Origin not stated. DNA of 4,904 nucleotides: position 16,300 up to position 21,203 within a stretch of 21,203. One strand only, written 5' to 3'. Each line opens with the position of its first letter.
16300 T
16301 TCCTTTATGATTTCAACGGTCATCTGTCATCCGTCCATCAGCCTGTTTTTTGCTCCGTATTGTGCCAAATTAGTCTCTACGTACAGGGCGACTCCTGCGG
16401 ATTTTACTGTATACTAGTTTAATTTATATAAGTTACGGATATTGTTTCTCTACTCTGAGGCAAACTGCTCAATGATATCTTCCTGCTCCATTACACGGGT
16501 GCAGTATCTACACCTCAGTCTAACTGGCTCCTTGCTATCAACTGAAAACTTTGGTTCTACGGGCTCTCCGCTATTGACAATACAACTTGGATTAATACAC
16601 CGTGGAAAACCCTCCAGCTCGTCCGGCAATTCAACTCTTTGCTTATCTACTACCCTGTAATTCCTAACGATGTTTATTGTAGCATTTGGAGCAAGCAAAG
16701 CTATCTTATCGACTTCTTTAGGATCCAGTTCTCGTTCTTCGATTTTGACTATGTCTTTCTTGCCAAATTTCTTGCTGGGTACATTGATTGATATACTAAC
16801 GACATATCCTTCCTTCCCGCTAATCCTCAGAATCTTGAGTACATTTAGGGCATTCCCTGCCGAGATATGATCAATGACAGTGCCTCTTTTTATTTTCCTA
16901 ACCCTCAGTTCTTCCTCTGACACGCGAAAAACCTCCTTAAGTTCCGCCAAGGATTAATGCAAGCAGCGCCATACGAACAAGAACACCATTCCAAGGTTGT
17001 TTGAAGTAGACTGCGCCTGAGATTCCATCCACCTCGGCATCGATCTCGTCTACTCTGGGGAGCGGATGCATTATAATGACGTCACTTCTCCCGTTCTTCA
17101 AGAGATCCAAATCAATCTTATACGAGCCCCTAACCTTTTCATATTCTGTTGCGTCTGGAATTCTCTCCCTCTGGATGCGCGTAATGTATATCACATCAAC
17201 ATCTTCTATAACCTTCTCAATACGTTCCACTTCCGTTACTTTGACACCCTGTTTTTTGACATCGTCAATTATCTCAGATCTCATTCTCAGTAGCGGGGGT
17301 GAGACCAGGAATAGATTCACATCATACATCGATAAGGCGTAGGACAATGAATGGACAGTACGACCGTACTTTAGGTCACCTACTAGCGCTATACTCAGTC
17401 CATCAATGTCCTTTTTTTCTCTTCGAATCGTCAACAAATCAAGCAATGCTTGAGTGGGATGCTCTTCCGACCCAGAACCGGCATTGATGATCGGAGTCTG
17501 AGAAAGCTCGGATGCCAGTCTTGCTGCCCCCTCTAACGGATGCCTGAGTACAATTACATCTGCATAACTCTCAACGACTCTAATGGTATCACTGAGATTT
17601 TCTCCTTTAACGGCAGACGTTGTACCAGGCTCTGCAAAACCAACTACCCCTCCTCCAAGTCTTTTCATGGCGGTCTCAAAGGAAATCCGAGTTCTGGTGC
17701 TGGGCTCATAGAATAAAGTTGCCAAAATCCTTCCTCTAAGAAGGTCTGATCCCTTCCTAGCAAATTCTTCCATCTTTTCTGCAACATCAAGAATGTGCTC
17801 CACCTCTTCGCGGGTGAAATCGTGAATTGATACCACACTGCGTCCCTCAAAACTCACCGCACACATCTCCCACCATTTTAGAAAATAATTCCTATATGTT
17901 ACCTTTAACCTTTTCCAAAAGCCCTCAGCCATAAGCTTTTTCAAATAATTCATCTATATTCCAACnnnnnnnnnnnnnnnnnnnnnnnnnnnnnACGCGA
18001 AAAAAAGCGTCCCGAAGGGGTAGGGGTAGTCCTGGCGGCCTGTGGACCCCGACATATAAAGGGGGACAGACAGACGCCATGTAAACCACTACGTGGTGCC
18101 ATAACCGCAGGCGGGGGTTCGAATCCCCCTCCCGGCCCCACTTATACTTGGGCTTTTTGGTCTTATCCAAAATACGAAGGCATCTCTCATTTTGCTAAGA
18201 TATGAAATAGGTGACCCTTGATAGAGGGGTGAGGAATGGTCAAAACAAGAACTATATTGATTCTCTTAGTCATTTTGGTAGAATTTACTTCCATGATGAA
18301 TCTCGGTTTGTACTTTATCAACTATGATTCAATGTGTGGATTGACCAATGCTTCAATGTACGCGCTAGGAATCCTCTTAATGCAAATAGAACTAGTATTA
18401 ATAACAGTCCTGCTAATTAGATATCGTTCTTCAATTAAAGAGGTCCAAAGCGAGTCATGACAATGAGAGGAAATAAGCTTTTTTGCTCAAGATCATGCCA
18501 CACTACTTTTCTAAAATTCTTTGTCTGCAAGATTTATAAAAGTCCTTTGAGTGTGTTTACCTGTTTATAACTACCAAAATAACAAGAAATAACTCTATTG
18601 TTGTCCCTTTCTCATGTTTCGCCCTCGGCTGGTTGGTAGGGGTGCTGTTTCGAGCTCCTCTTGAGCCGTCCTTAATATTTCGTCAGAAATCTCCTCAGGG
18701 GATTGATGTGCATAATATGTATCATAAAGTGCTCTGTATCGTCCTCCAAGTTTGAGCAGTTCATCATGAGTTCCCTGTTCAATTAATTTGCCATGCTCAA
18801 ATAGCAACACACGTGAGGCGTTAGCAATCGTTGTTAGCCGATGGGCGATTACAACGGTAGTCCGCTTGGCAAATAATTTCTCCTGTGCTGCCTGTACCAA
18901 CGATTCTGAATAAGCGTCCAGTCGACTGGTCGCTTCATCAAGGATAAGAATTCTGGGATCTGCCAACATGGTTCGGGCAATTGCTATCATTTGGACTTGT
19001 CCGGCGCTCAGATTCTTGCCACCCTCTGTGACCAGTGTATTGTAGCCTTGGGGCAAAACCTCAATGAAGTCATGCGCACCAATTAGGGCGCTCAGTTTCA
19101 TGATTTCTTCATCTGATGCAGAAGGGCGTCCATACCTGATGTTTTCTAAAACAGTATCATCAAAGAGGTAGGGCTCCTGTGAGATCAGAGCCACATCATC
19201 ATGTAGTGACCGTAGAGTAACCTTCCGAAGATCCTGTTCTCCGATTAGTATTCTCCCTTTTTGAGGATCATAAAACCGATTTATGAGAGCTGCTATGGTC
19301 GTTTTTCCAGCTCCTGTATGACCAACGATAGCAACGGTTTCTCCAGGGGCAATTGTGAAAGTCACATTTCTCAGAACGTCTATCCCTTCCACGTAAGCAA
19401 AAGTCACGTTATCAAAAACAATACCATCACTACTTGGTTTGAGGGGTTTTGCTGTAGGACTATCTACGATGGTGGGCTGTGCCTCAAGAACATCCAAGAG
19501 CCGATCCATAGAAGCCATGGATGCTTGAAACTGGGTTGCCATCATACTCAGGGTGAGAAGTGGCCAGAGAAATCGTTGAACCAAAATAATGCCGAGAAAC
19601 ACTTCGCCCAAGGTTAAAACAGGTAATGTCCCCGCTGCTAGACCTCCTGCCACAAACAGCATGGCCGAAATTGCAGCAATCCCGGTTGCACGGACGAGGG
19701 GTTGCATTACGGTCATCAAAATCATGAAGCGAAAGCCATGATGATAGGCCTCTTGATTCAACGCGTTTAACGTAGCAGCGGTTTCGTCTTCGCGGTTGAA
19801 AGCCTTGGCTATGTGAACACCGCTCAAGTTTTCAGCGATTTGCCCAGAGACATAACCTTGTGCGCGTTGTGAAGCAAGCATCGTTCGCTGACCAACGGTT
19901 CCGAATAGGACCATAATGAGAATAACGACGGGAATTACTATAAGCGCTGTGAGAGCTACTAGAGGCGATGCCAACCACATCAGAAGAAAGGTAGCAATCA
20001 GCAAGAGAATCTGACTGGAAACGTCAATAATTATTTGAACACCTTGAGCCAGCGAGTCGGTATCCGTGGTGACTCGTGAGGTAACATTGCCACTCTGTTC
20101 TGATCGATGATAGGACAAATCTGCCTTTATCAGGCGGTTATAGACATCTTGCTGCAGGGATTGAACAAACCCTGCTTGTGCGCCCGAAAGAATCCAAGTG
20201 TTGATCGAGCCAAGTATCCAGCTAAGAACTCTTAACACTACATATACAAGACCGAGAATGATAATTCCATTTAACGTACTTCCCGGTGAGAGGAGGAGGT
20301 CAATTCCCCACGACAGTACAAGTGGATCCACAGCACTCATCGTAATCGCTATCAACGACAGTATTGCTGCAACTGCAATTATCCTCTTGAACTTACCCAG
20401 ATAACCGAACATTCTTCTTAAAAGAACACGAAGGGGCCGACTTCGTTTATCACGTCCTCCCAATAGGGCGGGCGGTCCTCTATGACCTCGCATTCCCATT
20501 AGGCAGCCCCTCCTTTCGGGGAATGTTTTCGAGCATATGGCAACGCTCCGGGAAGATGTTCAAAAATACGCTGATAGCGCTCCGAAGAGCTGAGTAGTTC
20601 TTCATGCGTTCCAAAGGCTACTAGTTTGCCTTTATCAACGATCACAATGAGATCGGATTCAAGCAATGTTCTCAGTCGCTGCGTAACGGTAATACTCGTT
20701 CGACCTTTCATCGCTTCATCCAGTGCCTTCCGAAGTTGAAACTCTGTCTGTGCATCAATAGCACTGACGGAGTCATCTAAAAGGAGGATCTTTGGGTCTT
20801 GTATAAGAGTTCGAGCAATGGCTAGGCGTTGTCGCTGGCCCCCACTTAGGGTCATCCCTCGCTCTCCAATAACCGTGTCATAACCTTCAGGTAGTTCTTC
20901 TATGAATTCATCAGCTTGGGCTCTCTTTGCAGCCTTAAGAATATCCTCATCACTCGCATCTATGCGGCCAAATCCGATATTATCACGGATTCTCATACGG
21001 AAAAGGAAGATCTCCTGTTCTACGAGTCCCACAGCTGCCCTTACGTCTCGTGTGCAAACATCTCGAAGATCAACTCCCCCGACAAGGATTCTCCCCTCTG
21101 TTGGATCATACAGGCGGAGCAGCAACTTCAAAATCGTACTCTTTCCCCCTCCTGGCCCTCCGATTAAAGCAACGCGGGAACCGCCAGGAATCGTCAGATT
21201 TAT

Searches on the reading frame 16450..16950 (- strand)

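Call 102: search_protein_families(library=pfam, proteins=[window:16450-16950:-])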
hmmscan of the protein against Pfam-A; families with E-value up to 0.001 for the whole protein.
window:16450-16950:- (166 aa): 2 families
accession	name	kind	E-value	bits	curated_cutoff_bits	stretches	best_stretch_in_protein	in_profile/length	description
PF01948.23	PyrI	-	5.2e-34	116.8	25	1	15-107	1-93/93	Aspartate carbamoyltransferase regulatory chain, allosteric domain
PF02748.20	PyrI_C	-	4.2e-16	58.9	23.4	1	111-159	1-48/48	Aspartate carbamoyltransferase regulatory chain, metal binding domain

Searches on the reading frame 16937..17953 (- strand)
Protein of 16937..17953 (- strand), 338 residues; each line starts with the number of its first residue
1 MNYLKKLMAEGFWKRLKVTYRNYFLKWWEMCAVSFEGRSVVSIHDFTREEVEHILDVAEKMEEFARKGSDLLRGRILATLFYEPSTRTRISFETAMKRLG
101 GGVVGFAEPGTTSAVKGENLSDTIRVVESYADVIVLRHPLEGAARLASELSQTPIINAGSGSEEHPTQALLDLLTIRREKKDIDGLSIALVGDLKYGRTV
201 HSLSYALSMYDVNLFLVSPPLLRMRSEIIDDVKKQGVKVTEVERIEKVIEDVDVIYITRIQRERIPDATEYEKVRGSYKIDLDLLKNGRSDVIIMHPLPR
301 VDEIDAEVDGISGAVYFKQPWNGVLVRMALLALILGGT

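Call 102: search_protein_families(library=pfam, proteins=[window:16937-17953:-])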
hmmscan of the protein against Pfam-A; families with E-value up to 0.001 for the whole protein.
window:16937-17953:- (338 aa): 2 families
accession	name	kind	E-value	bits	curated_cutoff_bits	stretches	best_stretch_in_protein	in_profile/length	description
PF02729.26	OTCace_N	-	2.7e-47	161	29.9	1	38-177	1-147/148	Aspartate/ornithine carbamoyltransferase, carbamoyl-P binding domain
PF00185.30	OTCace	-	5.7e-31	108.1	29.4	1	184-333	1-156/157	Aspartate/ornithine carbamoyltransferase, Asp/Orn binding domain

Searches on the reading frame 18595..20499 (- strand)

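Call 102: search_protein_families(library=pfam, proteins=[window:18595-20499:-])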
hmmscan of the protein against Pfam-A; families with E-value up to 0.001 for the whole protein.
window:18595-20499:- (634 aa): 2 families
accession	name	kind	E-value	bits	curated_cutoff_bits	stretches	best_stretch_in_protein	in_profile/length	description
PF00005.33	ABC_tran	-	7.3e-31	108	25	1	376-525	1-137/137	ABC transporter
PF00664.28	ABC_membrane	-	1.6e-27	97.3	28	1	43-312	3-272/274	ABC transporter transmembrane region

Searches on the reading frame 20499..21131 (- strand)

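Call 102: search_protein_families(library=pfam, proteins=[window:20499-21131:-])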
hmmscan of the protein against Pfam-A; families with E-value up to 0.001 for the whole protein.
window:20499-21131:- (210 aa): 1 family
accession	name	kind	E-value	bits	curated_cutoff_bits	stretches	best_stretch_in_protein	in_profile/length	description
PF00005.33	ABC_tran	-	6.4e-21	75.8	25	1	1-121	28-135/137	ABC transporter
